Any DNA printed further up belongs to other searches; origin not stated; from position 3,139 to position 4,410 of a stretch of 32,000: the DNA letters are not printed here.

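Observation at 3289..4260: Island cargo is a secreted polysaccharide-lyase-like / ConA-fold protein in a streamlined photoautotroph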

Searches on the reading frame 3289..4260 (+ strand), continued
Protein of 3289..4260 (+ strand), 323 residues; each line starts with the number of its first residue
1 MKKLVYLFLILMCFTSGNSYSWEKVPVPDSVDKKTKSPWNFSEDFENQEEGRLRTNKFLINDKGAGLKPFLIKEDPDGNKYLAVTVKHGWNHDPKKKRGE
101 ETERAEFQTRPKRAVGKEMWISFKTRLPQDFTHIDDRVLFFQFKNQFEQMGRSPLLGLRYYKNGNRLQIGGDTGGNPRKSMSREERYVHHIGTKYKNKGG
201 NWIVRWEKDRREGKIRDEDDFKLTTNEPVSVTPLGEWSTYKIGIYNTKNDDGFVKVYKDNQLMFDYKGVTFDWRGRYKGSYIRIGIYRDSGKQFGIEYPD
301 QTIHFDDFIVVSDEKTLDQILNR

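Call 28: predict_structure(alignment_id=A1)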
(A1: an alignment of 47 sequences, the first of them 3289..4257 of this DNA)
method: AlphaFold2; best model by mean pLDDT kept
length: 323 residues; sequences in the alignment: 47
mean_pLDDT: 90.2   pTM: 0.88
mean pLDDT of the five models: 90.2, 88.7, 88.7, 87.6, 87.3
residues with pLDDT >= 90: 243; 70-90: 54; 50-70: 15; < 50: 11
segments of 3 or more residues with pLDDT < 50: 11-21
pLDDT, mean of each block of 10 residues (from residue 1): 56 40 82 96 93 82 84 96 93 81 93 97 98 95 94 90 96 92 93 96 96 92 90 98 98 98 98 95 95 90 97 97 89
secondary structure, 60 per line:
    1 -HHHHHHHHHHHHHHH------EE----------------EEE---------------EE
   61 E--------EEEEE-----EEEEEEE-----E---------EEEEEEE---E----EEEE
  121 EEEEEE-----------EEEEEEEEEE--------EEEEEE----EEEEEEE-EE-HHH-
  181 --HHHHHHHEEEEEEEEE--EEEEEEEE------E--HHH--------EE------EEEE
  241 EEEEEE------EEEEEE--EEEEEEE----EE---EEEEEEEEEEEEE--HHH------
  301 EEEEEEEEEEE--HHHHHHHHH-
elements in order: H2-16 E41-43 E59-61 E70-74 E80-86 E102-108 E117-126 E138-147 E156-161 E166-172 H183-189 E190-198 E201-208 E237-246 E253-258 E261-267 E277-289 E301-311 H314-322

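Call 30: fold_search(model_id=the predicted structure, library=pdb)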
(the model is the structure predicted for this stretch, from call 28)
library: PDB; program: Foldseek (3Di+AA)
matches with E <= 10: 1239; with E <= 0.001: 225
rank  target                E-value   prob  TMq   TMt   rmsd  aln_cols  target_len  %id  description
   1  2zzj                  4.5e-12  1.00  0.52  0.68   7.1       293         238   15  Crystal structure of endo-beta-1,4-glucuronan lyase from fungus Trichoderma reesei (released 2009-05-05)
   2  6kcw                  3.6e-08  1.00  0.38  0.48   9.4       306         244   11  Structure of alginate lyase Aly36B (released 2020-06-24)
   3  3pos_B                5.6e-08  1.00  0.44  0.54   8.4       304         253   11  Crystal structure of the globular domain of human calreticulin (released 2011-03-09)
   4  6kzk_A                5.9e-08  1.00  0.45  0.57   8.4       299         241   12  Structure of alginate lyase Aly36B mutant K143A/M171A in complex with alginate trisaccharide (released 2020-09-23)
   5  5lk5_E                8.6e-08  1.00  0.36  0.45  11.3       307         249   11  Crystal structure of the globular domain of human calreticulin mutant D71K (released 2016-08-31)
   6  5lk5_I                9.6e-08  1.00  0.36  0.45  11.3       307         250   11  Crystal structure of the globular domain of human calreticulin mutant D71K (released 2016-08-31)
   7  3o0v                  1.0e-07  1.00  0.42  0.51   9.4       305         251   11  Crystal structure of the calreticulin lectin domain (released 2010-09-29)
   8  3pow                  1.3e-07  1.00  0.37  0.45  11.0       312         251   12  Crystal structure of the globular domain of human calreticulin (released 2011-03-09)
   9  5lk5_B                1.4e-07  1.00  0.36  0.45  11.3       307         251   11  Crystal structure of the globular domain of human calreticulin mutant D71K (released 2016-08-31)
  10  5lk5_A                1.5e-07  1.00  0.39  0.47  10.2       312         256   10  Crystal structure of the globular domain of human calreticulin mutant D71K (released 2016-08-31)
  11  3ikw                  1.5e-07  1.00  0.44  0.39  14.6       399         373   11  Structure of Heparinase I from Bacteroides thetaiotaomicron (released 2009-09-29)
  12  5lk5_H                1.7e-07  1.00  0.38  0.46  10.9       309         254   11  Crystal structure of the globular domain of human calreticulin mutant D71K (released 2016-08-31)
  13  3pos_A                1.9e-07  1.00  0.36  0.44  11.0       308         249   13  Crystal structure of the globular domain of human calreticulin (released 2011-03-09)
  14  3pos_C                2.0e-07  1.00  0.36  0.44  11.1       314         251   12  Crystal structure of the globular domain of human calreticulin (released 2011-03-09)
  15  3ilr_A                2.1e-07  1.00  0.47  0.42  10.1       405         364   11  Structure of Heparinase I from Bacteroides thetaiotaomicron in complex with tetrasaccharide product (released 2009-09-29)
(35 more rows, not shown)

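Call 33: search_dna_similar(query=window:3289-4257:+, collection=phages, mode=protein, max_evalue=0.001)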
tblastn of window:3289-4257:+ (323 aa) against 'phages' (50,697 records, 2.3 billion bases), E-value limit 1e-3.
No match.

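Call 34: find_related_loci(query=A1, collection=viral_contigs, flank=6000)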
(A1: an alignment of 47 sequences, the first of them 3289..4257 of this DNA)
Query A1 (323 aa) in viral_contigs; peptide patterns used: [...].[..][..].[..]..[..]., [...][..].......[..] (x = any residue, [..] = any of these).
18 stretches matched a pattern, but none encodes a relative of the query by tblastn (E <= 1e-3).

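Call 41: search_protein_representatives(alignment_id=A1)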
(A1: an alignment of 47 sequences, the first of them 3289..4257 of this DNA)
Query: 47 sequences, 322 profile positions. Proteins with E-value up to 0.001 (for the whole library): 319; up to 1e-10: 116; up to 1e-30: 34. The best 150 are listed.
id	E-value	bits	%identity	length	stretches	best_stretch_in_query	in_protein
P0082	8.4e-149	511.6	-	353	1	1-322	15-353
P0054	1.5e-145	500.9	-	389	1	1-322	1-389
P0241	1.3e-116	405.9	-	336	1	24-322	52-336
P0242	4.6e-106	371.2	-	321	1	18-321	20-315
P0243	6.4e-81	288.6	-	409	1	20-321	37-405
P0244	5.1e-74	265.9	-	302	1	33-322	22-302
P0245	1.5e-71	257.8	-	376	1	1-322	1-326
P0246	2.4e-71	257.1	-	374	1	19-321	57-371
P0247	1.2e-57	212.0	-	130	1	1-132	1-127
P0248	7.9e-57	209.4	-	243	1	84-260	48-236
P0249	4.5e-52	193.8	-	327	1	33-314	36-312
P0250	4.5e-52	193.8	-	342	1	4-321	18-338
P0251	1.7e-49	185.3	-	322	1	32-317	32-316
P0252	2.0e-49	185.1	-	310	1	7-314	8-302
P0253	2.2e-48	181.6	-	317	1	32-314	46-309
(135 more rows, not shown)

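Call 43: search_solved_structures(query=A2, max_evalue=10, show_alignments=4)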
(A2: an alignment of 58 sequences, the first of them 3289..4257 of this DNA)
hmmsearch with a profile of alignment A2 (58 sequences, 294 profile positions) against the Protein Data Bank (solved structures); distinct sequences matched with E-value up to 10: 7.
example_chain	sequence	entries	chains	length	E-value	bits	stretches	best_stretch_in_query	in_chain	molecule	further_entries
2zzj_A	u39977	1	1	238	1.5e-12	50.6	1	100-271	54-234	Glucuronan lyase A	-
3ilr_A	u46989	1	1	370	0.0029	20.2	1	116-248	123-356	Heparin lyase I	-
3ikw_A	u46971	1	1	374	0.0041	19.7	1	116-248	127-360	Heparin lyase I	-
3imn_A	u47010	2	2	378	0.0053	19.3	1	115-248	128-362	Heparin lyase I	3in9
3ina_A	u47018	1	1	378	0.014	17.9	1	116-248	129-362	Heparin lyase I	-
9y6s_5k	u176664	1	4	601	0.28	13.7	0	187-213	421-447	Dynein, putative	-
9fqr_I6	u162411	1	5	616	0.79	12.2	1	91-194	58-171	Dynein intermediate chain 2, axonemal isoform X2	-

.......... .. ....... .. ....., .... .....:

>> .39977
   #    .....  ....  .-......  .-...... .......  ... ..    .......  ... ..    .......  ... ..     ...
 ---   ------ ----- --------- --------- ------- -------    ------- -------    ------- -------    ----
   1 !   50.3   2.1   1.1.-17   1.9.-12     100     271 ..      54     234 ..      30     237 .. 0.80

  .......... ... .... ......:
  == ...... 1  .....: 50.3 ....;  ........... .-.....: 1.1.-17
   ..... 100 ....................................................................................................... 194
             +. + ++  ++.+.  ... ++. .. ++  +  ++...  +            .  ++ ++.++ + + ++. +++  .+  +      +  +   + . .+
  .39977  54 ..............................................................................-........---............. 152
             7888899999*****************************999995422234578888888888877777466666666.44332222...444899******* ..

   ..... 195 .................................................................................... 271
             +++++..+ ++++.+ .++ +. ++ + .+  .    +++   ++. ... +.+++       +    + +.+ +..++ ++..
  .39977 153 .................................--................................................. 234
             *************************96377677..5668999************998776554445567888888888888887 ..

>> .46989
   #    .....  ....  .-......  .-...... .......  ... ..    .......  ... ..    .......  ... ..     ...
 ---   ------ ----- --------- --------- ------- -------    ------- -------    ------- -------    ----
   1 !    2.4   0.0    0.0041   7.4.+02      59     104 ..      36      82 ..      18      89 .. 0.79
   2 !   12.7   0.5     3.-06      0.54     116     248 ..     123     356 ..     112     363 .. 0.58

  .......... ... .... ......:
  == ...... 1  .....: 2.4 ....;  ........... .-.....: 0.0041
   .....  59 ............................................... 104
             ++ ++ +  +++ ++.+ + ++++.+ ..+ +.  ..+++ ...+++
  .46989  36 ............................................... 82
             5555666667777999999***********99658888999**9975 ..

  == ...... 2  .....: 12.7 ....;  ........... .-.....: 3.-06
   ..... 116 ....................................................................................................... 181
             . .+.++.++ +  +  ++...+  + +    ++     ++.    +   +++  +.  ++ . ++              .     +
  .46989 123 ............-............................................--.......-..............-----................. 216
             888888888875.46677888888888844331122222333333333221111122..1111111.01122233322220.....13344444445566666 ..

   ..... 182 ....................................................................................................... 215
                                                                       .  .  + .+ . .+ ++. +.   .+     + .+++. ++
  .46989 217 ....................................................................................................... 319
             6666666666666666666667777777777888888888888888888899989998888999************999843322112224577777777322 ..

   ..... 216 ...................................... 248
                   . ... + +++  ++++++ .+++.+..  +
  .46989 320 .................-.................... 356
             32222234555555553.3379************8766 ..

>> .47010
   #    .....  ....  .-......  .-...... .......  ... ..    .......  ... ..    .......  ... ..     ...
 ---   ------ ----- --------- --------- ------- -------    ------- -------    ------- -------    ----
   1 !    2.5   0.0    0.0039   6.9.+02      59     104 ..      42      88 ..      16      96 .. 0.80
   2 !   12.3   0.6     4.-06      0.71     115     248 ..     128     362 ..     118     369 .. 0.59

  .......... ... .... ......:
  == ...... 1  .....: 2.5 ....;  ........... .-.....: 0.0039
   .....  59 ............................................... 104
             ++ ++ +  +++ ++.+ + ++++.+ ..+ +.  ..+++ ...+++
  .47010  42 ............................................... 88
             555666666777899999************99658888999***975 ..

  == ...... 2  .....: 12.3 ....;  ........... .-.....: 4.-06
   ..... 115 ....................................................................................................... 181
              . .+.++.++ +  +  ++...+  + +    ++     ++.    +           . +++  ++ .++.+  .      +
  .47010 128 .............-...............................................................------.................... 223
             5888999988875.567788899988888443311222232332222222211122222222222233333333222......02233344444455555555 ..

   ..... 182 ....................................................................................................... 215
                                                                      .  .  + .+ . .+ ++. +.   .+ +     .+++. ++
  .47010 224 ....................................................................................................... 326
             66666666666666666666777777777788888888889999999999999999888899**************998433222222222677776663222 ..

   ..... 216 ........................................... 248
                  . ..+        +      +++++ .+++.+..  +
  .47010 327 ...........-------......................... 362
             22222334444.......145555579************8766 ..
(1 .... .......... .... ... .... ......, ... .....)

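Call 72: search_protein_families(library=pfam, proteins=[L043:3852-4205:+, L043:4206-4574:+, L043:10195-10596:+, L053:4288-5673:+, L053:7155-8231:+, L054:5043-5615:+, L054:7144-8799:+, L010:7516-8871:+, L013:8068-9597:-, L010:4408-5607:+], max_evalue=0.001)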
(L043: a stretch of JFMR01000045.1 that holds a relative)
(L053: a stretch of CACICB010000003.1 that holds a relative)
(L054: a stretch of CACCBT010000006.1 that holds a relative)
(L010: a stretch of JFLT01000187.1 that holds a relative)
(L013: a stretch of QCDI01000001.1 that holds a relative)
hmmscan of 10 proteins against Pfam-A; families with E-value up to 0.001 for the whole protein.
L043:3852-4205:+ (117 aa): 2 families
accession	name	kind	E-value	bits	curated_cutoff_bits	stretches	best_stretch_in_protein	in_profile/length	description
PF13442.11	Cytochrome_CBB3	-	7.1e-09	36.3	27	1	32-108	2-68/68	Cytochrome C oxidase, cbb3-type, subunit III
PF14495.11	Cytochrom_C550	-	0.00031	20.9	27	1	22-69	15-61/136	Cytochrome c-550 domain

L043:4206-4574:+ (122 aa): 0 families

L043:10195-10596:+ (133 aa): 3 families
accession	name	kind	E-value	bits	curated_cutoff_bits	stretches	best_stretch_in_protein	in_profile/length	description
PF01844.29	HNH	-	2.1e-10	41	21.4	1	33-74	1-47/47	HNH endonuclease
PF14279.12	HNH_5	-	4.8e-10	39.7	27.5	1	33-73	1-45/56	HNH endonuclease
PF13395.12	HNH_4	-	0.00067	20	22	0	43-74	20-51/54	HNH endonuclease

L053:4288-5673:+ (461 aa): 1 family
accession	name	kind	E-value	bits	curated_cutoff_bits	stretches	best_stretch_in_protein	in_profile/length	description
PF07995.17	GSDH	-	3.1e-34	119.2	25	1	186-446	64-322/332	Glucose / Sorbosone dehydrogenase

L053:7155-8231:+ (358 aa): 1 family
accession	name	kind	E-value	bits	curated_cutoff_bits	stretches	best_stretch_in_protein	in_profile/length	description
PF02511.20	Thy1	-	1.6e-54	185.1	24.8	1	89-299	1-190/191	Thymidylate synthase complementing protein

L054:5043-5615:+ (190 aa): 0 families

L054:7144-8799:+ (551 aa): 0 families

L010:7516-8871:+ (451 aa): 2 families
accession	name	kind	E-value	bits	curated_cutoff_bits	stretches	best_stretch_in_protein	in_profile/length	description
PF14269.12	Arylsulfotran_2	-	8.1e-53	180.2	27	1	146-415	1-301/301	Arylsulfotransferase (ASST)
PF05935.17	Arylsulfotrans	-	8.2e-06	25.5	24.2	1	150-308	58-211/374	Arylsulfotransferase (ASST)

L013:8068-9597:- (509 aa): 3 families
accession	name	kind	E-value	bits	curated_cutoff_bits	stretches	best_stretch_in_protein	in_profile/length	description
PF07685.20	GATase_3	-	4.8e-51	173.6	27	1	264-459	1-196/196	CobB/CobQ-like glutamine amidotransferase domain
PF13500.12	AAA_26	-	1.3e-16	61.5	27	1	129-242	88-194/198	AAA domain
PF01656.29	CbiA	-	2.7e-15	56.9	25.4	1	14-240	1-113/125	CobQ/CobB/MinD/ParA nucleotide binding domain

L010:4408-5607:+ (399 aa): 2 families
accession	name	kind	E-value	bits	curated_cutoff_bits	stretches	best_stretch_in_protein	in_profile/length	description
PF01168.26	Ala_racemase_N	-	2.5e-56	191.3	24.1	1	35-257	4-220/220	Alanine racemase, N-terminal domain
PF00842.27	Ala_racemase_C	-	2.5e-39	134.2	25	1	270-396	1-126/127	Alanine racemase, C-terminal domain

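Call 73: list_cluster_members(proteins=[P0033, P0050, P0054, P0082, P0085, P0241, P0242, P0243, P0245, P0250])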
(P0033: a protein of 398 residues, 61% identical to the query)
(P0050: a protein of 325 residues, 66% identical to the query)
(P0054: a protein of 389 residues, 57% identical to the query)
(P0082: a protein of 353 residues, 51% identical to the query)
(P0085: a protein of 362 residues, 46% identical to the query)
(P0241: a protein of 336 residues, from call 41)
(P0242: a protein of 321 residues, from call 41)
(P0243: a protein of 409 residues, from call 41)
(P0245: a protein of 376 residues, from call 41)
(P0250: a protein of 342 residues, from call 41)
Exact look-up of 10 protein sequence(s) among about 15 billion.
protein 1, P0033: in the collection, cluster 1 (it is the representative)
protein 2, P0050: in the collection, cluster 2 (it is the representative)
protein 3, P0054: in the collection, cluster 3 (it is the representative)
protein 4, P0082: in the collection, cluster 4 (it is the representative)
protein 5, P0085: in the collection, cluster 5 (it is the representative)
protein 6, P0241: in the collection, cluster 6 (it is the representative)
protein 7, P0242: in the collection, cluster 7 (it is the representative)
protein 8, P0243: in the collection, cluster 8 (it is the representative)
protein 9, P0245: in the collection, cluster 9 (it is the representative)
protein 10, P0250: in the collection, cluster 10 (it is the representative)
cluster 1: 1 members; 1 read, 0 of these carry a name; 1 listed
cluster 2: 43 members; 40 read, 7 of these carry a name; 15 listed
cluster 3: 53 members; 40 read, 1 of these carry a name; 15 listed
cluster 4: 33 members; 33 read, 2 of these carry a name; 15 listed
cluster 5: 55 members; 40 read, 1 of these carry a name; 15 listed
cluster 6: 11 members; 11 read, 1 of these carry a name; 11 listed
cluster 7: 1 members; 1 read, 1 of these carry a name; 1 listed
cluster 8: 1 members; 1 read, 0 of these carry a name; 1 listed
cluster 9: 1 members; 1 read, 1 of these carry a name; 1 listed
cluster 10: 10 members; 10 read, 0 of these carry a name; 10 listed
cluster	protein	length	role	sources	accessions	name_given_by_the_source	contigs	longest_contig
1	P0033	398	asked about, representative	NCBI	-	-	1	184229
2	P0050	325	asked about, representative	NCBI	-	-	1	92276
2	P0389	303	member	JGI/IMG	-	hypothetical protein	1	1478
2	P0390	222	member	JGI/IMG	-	hypothetical protein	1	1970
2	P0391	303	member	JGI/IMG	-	hypothetical protein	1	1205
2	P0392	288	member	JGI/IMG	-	hypothetical protein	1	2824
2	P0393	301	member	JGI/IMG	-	hypothetical protein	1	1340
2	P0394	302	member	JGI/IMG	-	hypothetical protein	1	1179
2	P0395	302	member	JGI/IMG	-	hypothetical protein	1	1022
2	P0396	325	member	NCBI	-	-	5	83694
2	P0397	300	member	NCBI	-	-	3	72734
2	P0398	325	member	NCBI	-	-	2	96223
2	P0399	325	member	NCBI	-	-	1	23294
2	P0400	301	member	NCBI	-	-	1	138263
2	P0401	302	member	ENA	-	-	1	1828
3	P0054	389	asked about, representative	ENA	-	-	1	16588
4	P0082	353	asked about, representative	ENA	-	-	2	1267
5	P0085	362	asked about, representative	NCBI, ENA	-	-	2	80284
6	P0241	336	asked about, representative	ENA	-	-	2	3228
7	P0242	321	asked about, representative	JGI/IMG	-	hypothetical protein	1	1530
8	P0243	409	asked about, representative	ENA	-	-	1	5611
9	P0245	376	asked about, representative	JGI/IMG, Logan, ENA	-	hypothetical protein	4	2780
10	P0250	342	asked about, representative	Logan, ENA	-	-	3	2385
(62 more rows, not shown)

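Call 79: search_protein_families(library=padloc, proteins=[window:3289-4257:+], max_evalue=0.01)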
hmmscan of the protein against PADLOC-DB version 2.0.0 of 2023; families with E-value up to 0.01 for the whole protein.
window:3289-4257:+ (323 aa): 0 families
